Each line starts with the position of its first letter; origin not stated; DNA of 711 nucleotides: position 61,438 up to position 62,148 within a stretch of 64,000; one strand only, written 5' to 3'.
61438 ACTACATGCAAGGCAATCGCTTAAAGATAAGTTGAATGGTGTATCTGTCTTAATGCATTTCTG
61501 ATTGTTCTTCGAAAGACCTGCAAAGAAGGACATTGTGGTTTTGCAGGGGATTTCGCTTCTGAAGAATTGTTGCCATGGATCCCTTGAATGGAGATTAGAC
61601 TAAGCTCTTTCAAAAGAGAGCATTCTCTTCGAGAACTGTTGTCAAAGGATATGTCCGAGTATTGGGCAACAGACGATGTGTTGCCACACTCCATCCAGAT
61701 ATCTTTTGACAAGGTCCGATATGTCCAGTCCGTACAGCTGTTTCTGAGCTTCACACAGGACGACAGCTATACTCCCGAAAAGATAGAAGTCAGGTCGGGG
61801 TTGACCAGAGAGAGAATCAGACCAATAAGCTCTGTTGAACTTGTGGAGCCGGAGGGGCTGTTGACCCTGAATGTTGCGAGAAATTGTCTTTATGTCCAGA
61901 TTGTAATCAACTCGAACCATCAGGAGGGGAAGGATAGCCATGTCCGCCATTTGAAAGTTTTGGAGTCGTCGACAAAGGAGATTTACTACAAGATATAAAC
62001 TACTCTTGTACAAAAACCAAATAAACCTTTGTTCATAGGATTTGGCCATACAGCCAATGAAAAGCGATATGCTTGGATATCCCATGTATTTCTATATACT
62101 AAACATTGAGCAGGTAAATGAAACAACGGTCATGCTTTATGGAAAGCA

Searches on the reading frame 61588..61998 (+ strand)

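Call 32: search_protein_families(library=pfam, proteins=[window:61588-61998:+], max_evalue=0.01)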
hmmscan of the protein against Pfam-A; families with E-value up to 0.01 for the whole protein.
window:61588-61998:+ (136 aa): 1 family
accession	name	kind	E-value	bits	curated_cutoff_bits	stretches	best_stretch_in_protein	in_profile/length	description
PF03256.22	ANAPC10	-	6.6e-29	101.3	21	1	3-128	31-162/185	Anaphase-promoting complex, subunit 10 (APC10)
